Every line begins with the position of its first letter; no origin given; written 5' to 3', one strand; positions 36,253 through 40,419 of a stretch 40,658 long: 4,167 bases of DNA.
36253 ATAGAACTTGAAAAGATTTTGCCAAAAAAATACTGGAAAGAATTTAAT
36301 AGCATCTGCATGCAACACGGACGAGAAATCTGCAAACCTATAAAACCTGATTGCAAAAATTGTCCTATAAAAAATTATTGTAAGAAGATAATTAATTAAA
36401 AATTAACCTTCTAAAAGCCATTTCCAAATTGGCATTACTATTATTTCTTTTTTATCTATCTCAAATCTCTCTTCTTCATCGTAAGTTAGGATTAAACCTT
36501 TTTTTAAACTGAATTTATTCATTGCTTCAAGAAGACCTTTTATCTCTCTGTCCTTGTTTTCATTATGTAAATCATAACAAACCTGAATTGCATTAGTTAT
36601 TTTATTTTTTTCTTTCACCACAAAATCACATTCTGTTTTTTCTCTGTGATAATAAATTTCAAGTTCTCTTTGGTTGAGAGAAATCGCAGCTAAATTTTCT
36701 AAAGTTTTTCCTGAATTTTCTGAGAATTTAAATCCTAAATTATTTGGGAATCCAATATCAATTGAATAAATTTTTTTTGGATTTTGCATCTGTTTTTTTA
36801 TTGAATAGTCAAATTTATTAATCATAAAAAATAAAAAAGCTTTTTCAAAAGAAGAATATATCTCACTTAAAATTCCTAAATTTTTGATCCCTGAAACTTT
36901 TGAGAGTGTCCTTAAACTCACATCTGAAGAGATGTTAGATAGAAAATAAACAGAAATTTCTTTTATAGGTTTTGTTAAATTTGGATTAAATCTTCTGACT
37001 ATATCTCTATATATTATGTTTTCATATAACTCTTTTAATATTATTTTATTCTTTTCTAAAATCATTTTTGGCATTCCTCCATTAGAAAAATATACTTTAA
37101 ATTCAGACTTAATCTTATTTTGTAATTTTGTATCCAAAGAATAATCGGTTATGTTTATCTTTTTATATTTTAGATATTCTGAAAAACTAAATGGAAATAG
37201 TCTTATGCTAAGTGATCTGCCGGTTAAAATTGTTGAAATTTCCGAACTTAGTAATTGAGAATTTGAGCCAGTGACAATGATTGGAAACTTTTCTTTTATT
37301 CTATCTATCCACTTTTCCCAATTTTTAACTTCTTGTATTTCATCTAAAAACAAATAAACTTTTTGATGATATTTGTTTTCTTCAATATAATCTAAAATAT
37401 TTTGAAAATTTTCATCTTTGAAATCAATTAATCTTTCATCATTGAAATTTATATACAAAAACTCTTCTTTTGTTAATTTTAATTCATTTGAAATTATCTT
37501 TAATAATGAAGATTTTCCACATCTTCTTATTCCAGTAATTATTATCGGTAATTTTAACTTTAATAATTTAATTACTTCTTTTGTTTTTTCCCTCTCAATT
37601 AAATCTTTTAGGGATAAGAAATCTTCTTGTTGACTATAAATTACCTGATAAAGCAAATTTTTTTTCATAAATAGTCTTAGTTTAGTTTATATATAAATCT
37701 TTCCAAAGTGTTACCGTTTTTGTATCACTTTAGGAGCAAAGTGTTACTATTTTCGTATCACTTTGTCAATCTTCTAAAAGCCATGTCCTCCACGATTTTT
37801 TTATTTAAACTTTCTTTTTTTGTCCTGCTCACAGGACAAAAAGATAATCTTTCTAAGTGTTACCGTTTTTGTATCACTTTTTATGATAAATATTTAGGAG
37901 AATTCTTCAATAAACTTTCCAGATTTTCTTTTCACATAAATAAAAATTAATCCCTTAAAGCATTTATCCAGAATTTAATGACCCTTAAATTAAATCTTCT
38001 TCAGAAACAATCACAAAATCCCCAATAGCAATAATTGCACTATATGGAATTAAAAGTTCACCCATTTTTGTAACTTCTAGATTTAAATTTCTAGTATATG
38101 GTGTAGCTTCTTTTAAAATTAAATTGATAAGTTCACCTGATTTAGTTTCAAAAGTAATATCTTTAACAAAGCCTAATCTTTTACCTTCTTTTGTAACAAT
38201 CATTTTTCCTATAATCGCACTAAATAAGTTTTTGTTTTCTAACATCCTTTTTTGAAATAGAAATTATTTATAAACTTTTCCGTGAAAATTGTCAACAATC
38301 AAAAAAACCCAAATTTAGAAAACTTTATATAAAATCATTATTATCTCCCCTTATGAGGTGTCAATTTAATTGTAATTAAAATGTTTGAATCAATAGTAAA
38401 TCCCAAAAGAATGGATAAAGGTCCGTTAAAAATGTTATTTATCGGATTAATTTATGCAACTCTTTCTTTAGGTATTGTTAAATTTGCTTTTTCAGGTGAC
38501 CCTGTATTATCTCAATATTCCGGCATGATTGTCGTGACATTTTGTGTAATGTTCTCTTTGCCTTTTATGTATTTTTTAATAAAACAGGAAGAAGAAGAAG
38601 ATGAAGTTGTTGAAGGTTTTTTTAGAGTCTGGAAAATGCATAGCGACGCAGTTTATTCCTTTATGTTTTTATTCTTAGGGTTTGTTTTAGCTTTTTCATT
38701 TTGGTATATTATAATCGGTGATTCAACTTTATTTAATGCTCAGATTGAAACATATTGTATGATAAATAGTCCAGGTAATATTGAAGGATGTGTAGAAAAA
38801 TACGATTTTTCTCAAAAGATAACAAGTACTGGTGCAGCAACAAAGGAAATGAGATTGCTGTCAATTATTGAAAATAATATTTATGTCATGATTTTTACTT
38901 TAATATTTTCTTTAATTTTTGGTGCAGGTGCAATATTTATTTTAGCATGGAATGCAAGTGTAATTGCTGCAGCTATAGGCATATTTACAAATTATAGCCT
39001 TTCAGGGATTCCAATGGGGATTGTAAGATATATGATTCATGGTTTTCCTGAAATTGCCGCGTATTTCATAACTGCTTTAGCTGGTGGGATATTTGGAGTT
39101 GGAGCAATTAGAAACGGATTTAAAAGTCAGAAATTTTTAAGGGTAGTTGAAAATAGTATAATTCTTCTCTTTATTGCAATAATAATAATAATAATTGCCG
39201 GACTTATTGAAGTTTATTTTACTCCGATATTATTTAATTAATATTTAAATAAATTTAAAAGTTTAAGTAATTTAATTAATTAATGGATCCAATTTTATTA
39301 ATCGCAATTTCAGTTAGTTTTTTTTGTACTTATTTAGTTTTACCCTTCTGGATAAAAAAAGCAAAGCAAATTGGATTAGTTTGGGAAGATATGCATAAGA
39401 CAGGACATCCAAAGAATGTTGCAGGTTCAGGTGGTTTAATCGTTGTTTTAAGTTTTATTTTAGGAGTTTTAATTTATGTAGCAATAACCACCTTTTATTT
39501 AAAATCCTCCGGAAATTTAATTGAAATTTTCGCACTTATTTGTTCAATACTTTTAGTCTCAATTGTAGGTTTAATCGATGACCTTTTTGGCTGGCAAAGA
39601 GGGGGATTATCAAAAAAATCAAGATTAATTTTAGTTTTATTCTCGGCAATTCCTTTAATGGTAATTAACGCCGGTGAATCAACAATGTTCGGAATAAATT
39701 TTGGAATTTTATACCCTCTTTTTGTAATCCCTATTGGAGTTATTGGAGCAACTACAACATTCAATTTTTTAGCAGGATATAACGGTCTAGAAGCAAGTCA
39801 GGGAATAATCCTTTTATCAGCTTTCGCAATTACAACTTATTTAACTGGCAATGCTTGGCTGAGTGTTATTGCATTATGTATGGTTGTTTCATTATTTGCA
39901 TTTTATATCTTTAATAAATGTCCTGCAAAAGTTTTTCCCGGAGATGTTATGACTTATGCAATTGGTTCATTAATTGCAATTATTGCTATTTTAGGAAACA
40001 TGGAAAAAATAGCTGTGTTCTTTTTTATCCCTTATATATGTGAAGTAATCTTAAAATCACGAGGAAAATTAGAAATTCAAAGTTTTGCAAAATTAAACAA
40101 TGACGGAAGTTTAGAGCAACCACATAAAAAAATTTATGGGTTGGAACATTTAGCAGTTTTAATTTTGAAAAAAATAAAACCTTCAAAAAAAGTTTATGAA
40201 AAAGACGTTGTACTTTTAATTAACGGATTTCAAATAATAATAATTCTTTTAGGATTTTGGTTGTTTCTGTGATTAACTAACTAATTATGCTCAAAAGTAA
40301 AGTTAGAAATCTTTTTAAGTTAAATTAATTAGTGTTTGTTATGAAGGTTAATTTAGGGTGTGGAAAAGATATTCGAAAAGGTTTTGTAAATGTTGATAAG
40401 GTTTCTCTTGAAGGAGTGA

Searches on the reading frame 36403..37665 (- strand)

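Call 51: search_protein_families(library=pfam, proteins=[window:36403-37665:-], max_evalue=0.001)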
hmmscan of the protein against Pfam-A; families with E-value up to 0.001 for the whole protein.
window:36403-37665:- (420 aa): 5 families
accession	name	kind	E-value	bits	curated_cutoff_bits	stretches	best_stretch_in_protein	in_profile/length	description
PF13173.12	AAA_14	-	1.1e-36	126.1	27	1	40-165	4-129/129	AAA domain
PF13635.12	DUF4143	-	6.5e-12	45.9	28.1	1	220-364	2-159/160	Domain of unknown function (DUF4143)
PF00004.35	AAA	-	1.6e-05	25.8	21.2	1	42-114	2-70/131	ATPase family associated with various cellular activities (AAA)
PF07693.20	KAP_NTPase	-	4.2e-05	23.4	20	1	37-137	19-123/293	KAP family P-loop domain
PF01637.24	ATPase_2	-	0.00019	21.7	33.2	1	37-97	17-85/225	ATPase domain predominantly from Archaea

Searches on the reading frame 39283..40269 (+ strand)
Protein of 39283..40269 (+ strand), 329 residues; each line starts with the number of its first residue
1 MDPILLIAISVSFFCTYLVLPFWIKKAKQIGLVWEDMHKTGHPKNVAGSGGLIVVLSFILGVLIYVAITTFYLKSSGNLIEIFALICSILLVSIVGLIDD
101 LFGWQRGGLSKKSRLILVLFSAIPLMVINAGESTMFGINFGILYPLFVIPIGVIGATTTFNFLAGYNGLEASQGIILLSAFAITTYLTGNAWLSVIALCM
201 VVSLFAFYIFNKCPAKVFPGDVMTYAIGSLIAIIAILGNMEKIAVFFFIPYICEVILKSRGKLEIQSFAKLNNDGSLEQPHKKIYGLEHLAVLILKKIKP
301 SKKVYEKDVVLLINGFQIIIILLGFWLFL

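Call 51: search_protein_families(library=pfam, proteins=[window:39283-40269:+], max_evalue=0.001)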
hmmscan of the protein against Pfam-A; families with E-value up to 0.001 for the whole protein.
window:39283-40269:+ (329 aa): 1 family
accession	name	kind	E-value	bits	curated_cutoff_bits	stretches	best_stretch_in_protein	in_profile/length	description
PF00953.26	Glycos_transf_4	-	2.1e-28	99.8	27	1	83-238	2-159/160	Glycosyl transferase family 4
